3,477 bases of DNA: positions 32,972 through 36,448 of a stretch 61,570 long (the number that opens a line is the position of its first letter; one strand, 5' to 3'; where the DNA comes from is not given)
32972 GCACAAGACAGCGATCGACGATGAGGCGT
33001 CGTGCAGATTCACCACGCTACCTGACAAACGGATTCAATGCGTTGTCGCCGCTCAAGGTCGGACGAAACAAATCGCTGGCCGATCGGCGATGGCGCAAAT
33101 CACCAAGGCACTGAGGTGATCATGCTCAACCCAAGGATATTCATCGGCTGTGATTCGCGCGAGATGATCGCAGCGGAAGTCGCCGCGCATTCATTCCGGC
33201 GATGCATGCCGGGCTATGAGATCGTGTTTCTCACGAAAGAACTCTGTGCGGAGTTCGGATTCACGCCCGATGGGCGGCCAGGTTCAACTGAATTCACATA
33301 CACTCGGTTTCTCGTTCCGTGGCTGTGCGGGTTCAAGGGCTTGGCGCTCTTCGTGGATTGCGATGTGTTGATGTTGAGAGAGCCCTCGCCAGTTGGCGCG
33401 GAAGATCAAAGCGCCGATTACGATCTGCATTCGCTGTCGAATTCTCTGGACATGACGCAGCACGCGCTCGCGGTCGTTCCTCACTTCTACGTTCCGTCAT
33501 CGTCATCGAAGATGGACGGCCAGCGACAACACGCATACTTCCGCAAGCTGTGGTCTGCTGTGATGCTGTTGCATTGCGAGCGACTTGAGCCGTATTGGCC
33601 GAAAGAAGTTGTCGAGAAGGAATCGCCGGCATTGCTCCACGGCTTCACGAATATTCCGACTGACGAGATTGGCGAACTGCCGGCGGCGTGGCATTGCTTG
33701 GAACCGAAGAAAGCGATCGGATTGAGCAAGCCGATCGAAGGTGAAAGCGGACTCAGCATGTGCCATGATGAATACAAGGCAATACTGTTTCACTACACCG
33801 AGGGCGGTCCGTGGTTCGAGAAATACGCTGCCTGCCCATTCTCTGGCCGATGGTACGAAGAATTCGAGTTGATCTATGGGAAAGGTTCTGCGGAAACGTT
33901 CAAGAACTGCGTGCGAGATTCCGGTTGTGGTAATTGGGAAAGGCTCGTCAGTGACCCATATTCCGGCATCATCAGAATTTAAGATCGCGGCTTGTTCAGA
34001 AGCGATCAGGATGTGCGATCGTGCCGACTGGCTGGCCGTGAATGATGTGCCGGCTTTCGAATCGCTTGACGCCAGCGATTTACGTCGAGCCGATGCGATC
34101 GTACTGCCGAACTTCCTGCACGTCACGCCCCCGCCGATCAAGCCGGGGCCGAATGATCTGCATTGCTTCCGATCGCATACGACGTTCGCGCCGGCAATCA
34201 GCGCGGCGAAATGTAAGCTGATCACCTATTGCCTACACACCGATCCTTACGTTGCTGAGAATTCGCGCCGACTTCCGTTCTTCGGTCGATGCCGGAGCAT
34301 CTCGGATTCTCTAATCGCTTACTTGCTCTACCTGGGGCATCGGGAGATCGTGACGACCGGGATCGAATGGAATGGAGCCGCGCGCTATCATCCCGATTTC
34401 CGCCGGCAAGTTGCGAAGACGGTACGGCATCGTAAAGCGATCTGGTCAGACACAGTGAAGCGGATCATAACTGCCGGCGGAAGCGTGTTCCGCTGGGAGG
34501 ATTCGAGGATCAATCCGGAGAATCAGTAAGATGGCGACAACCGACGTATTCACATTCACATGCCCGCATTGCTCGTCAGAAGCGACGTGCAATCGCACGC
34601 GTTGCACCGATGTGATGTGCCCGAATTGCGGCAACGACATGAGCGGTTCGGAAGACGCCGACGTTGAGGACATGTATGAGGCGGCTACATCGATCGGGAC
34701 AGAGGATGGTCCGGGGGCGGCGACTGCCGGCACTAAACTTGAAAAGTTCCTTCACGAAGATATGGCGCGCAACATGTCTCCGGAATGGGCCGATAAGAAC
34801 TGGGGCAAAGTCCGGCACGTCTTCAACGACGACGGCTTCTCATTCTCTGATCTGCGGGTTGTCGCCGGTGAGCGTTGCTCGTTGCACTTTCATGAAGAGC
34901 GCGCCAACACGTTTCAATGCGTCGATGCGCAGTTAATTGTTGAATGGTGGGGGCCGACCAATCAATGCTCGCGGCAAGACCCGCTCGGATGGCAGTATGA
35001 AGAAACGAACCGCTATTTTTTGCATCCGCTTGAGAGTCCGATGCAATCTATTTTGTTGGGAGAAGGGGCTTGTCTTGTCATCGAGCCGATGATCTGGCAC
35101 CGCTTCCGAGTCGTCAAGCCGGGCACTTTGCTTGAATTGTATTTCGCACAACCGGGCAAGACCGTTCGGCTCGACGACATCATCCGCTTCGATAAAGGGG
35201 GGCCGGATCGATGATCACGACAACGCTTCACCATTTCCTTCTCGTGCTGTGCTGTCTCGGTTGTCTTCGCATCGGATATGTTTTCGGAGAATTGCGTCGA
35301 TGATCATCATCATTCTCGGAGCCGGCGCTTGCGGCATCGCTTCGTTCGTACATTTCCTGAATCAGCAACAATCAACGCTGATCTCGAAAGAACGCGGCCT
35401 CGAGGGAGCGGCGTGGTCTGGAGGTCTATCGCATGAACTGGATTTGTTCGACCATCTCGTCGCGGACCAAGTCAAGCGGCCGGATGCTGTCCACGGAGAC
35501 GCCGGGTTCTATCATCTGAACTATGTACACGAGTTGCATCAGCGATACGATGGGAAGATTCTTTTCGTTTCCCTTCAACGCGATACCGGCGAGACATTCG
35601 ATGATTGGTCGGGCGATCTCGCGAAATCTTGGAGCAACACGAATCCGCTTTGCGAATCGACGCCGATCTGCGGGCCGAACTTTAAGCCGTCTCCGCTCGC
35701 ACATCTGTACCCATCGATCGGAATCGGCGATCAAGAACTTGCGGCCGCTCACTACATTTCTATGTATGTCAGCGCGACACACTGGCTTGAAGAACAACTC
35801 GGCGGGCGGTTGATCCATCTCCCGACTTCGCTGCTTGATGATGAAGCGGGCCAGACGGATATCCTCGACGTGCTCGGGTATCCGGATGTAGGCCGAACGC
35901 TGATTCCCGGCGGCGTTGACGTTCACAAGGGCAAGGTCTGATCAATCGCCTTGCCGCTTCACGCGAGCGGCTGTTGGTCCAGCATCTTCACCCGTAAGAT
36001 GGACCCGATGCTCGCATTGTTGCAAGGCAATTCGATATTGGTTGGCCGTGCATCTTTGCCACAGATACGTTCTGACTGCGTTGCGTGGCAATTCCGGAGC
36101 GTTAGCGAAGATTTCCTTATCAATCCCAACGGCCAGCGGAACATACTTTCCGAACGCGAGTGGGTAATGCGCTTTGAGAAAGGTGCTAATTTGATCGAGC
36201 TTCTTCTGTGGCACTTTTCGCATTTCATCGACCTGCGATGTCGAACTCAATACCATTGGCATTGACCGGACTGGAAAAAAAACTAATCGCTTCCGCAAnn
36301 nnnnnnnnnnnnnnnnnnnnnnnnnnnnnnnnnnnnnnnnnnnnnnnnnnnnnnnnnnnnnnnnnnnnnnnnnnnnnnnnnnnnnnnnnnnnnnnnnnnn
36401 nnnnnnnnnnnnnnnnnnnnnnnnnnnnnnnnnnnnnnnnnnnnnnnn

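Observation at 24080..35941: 12-kb carbohydrate synthesis, methylation and sulfation island downstream of the tail genes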

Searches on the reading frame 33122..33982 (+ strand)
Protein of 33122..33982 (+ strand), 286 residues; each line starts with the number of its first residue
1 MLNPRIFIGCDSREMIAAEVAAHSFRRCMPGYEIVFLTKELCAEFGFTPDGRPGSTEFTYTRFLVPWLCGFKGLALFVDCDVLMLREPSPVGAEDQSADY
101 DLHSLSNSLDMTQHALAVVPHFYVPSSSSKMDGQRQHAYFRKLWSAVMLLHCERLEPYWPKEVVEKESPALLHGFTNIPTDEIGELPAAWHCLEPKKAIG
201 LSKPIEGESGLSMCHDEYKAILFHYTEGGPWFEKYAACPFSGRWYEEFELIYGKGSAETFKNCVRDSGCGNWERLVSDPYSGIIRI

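Call 6: search_protein_families(library=pfam, max_evalue=0.1, proteins=[window:33122-33982:+])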
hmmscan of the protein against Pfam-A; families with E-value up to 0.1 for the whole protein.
window:33122-33982:+ (286 aa): 0 families

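Call 10: search_protein_families(library=phrogs, max_evalue=0.01, proteins=[window:33122-33982:+])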
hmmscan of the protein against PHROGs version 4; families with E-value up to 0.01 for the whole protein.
window:33122-33982:+ (286 aa): 1 family
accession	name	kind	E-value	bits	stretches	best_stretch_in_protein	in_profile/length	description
phrog_28018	-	unknown function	3.3e-30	106.4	1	35-246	53-241/262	-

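Call 11: search_protein_families(library=ncbifam, max_evalue=0.01, proteins=[window:33122-33982:+])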
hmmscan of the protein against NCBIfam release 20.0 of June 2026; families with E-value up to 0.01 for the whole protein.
window:33122-33982:+ (286 aa): 0 families

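Call 13: find_related_loci(query=window:33122-33982:+, collection=viral_contigs, flank=10000)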
Query window:33122-33982:+ (286 aa) in viral_contigs; peptide patterns used: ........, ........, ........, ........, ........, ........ (x = any residue, [..] = any of these).
No stretch of DNA in the collection matches any of the patterns.

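Call 15: search_solved_structures(query=window:33122-33982:+, max_evalue=10, show_alignments=2)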
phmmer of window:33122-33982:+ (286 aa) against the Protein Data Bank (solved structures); distinct sequences matched with E-value up to 10: 0.

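Call 81: search_solved_structures(query=A10, max_evalue=10, show_alignments=2)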
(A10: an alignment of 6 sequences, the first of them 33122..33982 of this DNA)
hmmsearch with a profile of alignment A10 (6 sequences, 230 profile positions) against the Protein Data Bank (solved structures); distinct sequences matched with E-value up to 10: 7.
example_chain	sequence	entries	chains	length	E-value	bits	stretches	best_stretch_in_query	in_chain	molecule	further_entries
6u4b_A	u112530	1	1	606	0.1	15.6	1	29-97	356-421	WbbM protein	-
4ueg_A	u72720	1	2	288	0.39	13.7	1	71-94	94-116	GLYCOGENIN-2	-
5gvv_A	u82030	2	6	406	0.53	13.2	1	54-97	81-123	Glycosyl transferase family 8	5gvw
8z0a_E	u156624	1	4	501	1.4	11.9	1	74-94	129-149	Glycogenin-2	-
3taw_A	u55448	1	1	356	1.6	11.7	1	184-216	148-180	Hypothetical glycoside hydrolase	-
5h20_A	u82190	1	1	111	1.6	11.7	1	139-183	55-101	Putative PadR-family transcriptional regulatory protein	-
1yf2_A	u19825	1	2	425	2.5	11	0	164-189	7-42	Type I restriction-modification enzyme, S subunit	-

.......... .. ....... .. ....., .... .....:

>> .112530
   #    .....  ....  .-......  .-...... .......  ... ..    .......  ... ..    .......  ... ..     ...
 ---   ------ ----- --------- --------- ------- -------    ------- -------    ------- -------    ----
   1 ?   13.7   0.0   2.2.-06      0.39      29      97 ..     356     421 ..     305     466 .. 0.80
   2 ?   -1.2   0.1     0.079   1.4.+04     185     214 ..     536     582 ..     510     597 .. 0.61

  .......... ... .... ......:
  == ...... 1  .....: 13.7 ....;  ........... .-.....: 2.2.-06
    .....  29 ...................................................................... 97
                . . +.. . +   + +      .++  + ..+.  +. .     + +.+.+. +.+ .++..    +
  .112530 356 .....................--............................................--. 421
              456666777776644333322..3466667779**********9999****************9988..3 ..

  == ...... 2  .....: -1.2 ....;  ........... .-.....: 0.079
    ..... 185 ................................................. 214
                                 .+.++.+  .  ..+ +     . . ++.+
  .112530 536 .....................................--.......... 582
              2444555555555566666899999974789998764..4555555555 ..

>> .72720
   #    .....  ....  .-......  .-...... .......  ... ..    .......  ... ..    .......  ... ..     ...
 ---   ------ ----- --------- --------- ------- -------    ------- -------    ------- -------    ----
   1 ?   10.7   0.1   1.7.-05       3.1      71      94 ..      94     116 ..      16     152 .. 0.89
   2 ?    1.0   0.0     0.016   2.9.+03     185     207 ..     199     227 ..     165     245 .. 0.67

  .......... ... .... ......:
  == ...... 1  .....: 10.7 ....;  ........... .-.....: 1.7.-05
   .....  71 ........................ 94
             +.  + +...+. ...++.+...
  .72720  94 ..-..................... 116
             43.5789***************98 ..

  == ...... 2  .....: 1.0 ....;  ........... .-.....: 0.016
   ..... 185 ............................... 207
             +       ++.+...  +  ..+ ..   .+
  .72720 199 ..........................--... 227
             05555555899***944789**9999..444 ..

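Call 112: search_dna_similar(query=window:33122-33982:+, collection=phages, mode=protein, max_rows=20, max_evalue=0.001)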
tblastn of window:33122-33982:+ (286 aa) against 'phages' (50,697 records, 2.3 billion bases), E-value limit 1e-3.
Records with a match: 19; places in all: 19; records where one place covers at least 80% of the query: 19.
Best place of each record, by identity: <60% 19.
By first word of the organism name: Caulobacter 13; Bertelyvirus 2; Synechococcus 1; Pelagibacter 1; Stenotrophomonas 1; Caudoviricetes 1.
By host as written in the record: Caulobacter vibrioides CB15 13; Caulobacter crescentus 2; Synechococcus sp. WH7803 1; Candidatus Pelagibacter ubique HTCC1062 1; Stenotrophomonas maltophilia D1571 1; - 1.
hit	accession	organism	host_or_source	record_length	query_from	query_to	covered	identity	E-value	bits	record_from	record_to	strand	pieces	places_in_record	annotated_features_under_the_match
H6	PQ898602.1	Synechococcus phage S-SCSM2R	Synechococcus sp. WH7803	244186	5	264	91%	32.8%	6e-27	115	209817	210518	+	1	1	glycosyltransferase family 24 protein | hypothetical protein | carbohydrate phosphorylase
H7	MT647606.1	Pelagibacter phage Mosig EXVC030M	Candidatus Pelagibacter ubique HTCC1062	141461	1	255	89%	32.9%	4e-27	116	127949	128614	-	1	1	putative glycosyltransferase | hypothetical protein (x2)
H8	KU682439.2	Stenotrophomonas phage vB_SmaS-DLP_6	Stenotrophomonas maltophilia D1571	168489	5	244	84%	33.2%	6e-23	103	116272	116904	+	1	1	nucleotide-diphospho-sugar transferase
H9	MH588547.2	Caulobacter phage CcrSC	Caulobacter vibrioides CB15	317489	6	244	84%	31.5%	3e-19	93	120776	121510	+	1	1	hypothetical protein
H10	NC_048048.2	Caulobacter phage CcrSC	Caulobacter vibrioides CB15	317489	6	244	84%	31.5%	3e-19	93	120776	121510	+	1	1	hypothetical protein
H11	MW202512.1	Caudoviricetes sp.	Manatee Spring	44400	5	249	86%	30.7%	1e-23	106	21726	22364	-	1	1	galT-like protein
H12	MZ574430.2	Caulobacter phage C2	Caulobacter vibrioides CB15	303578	6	246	84%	30.5%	7e-19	92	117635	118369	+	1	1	hypothetical protein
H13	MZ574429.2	Caulobacter phage C1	Caulobacter vibrioides CB15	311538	6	246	84%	30.5%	7e-19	92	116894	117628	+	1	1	hypothetical protein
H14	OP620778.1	Bertelyvirus sp.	Caulobacter vibrioides CB15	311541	6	246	84%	30.5%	7e-19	92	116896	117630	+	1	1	hypothetical protein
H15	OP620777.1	Bertelyvirus sp.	Caulobacter vibrioides CB15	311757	6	246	84%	30.5%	7e-19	92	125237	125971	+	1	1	hypothetical protein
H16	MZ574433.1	Caulobacter phage RB23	Caulobacter vibrioides CB15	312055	6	246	84%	30.5%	7e-19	92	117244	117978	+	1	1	hypothetical protein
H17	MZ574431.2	Caulobacter phage J4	Caulobacter vibrioides CB15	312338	6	246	84%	30.5%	7e-19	92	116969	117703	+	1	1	hypothetical protein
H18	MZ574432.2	Caulobacter phage BL47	Caulobacter vibrioides CB15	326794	6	246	84%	30.5%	7e-19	92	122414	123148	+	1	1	hypothetical protein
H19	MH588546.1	Caulobacter phage CcrBL9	Caulobacter vibrioides CB15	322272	6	246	84%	29.9%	2e-16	85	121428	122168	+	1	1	hypothetical protein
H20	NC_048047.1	Caulobacter phage CcrBL9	Caulobacter vibrioides CB15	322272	6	246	84%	29.9%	2e-16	85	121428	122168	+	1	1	hypothetical protein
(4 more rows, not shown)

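Call 113: get_annotated_region(hit=H9, flank=7000)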
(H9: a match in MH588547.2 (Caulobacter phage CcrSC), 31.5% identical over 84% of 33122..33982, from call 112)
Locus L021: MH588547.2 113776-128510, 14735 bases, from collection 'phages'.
description: Caulobacter phage CcrSC, complete genome.
organism: Caulobacter phage CcrSC (NCBI taxid 2283272)
taxonomy: Viruses; Duplodnaviria; Heunggongvirae; Uroviricota; Caudoviricetes; Dolichocephalovirinae; Bertelyvirus; Bertelyvirus SC
host: Caulobacter vibrioides CB15; source: -; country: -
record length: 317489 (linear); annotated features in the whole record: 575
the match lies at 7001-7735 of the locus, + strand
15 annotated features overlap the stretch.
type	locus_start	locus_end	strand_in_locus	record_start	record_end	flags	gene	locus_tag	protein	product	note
CDS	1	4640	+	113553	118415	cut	-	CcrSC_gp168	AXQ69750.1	putative tail protein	-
CDS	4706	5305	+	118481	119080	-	-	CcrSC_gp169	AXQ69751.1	hypothetical protein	-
CDS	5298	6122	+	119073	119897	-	-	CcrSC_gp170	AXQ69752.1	hypothetical protein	-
CDS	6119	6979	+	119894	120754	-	-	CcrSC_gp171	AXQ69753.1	hypothetical protein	-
CDS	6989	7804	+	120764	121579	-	-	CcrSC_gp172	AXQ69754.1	hypothetical protein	-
CDS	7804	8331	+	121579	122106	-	-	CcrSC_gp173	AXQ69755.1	FkbM family methyltransferase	-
CDS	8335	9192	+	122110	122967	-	-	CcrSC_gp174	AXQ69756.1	hypothetical protein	-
CDS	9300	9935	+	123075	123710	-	-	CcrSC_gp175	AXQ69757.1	lysozyme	-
CDS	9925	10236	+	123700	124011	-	-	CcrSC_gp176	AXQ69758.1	hypothetical protein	-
CDS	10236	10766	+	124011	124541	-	-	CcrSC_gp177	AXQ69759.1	hypothetical protein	-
CDS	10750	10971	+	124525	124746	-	-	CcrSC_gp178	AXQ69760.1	hypothetical protein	-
CDS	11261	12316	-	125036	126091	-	-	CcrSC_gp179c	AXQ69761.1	3'-phosphatase, 5'-polynucleotide kinase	-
CDS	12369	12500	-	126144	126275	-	-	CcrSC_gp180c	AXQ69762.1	hypothetical protein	-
CDS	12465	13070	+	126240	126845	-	-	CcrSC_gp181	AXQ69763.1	putative DNA methylase protein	-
CDS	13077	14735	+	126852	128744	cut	-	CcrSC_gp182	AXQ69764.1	hypothetical protein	putative A1 protein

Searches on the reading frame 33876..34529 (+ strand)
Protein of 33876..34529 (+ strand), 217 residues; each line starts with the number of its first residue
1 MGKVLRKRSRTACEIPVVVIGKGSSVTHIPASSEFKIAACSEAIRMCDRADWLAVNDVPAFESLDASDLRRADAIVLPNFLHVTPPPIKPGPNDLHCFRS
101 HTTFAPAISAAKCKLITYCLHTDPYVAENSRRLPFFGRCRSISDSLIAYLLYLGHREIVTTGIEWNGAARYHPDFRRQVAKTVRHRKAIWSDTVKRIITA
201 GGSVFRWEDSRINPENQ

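Call 6: search_protein_families(library=pfam, max_evalue=0.1, proteins=[window:33876-34529:+])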
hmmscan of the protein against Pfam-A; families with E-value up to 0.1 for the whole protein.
window:33876-34529:+ (217 aa): 0 families

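Call 10: search_protein_families(library=phrogs, max_evalue=0.01, proteins=[window:33876-34529:+])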
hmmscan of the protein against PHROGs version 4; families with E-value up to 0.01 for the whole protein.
window:33876-34529:+ (217 aa): 0 families

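Call 11: search_protein_families(library=ncbifam, max_evalue=0.01, proteins=[window:33876-34529:+])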
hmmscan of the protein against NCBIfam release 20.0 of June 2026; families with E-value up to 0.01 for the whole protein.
window:33876-34529:+ (217 aa): 0 families

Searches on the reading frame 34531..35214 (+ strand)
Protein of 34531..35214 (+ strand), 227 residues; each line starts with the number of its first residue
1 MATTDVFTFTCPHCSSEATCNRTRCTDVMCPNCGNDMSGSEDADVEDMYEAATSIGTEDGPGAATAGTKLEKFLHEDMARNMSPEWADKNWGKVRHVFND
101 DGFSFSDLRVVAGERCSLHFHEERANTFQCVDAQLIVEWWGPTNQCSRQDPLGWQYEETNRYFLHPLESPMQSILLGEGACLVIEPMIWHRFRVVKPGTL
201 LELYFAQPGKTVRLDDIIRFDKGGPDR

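Call 6: search_protein_families(library=pfam, max_evalue=0.1, proteins=[window:34531-35214:+])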
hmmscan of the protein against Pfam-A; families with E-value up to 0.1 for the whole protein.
window:34531-35214:+ (227 aa): 4 families
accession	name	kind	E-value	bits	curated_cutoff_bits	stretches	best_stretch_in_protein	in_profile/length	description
PF01050.24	MannoseP_isomer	-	0.016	15.8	23.6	0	89-132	14-57/116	Mannose-6-phosphate isomerase C-terminal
PF24460.1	DUF7575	-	0.021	14.7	28.5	0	28-36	4-12/28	Domain of unknown function (DUF7575)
PF23499.1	YnfU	-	0.023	15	27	1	8-35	16-46/49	YnfU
PF13248.11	Zn_ribbon_3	-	0.031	14.2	27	0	27-37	16-26/26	zinc-ribbon domain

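Call 10: search_protein_families(library=phrogs, max_evalue=0.01, proteins=[window:34531-35214:+])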
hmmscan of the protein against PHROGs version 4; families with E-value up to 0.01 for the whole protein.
window:34531-35214:+ (227 aa): 2 families
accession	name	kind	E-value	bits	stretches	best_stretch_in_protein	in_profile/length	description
phrog_7851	-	other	1.4e-05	26.1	1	85-137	6-58/117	cysteine dioxygenase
phrog_6422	-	moron, auxiliary metabolic gene and host takeover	0.008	17.6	0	7-53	6-62/120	Lar-like restriction alleviation protein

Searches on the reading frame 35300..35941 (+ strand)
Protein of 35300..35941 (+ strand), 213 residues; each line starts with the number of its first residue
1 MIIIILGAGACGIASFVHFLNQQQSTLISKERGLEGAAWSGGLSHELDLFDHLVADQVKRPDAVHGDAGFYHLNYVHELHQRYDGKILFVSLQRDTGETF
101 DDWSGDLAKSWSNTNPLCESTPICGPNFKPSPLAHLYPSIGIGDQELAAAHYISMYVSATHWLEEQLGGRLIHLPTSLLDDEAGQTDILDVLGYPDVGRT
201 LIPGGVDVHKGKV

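Call 6: search_protein_families(library=pfam, max_evalue=0.1, proteins=[window:35300-35941:+])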
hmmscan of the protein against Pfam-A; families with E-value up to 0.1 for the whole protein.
window:35300-35941:+ (213 aa): 0 families

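Call 11: search_protein_families(library=ncbifam, max_evalue=0.01, proteins=[window:35300-35941:+])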
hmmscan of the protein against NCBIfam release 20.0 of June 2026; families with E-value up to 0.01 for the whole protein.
window:35300-35941:+ (213 aa): 0 families

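Call 83: search_solved_structures(query=window:35300-35941:+, max_evalue=10, show_alignments=1)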
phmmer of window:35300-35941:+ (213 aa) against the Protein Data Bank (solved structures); distinct sequences matched with E-value up to 10: 0.

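Call 90: search_protein_families(library=phrogs, max_evalue=0.01, proteins=[window:35300-35941:+])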
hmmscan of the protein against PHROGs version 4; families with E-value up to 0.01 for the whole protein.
window:35300-35941:+ (213 aa): 0 families

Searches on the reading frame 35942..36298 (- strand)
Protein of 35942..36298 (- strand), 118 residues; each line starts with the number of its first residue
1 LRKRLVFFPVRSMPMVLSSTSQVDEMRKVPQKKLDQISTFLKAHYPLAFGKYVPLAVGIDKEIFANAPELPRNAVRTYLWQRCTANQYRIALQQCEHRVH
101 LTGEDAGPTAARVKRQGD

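Call 6: search_protein_families(library=pfam, max_evalue=0.1, proteins=[window:35942-36298:-])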
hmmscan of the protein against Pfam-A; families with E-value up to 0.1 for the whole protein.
window:35942-36298:- (118 aa): 1 family
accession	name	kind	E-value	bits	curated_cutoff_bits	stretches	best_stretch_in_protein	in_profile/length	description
PF04352.18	ProQ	-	5.9e-11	42.8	27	1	34-109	4-84/109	ProQ/FINO family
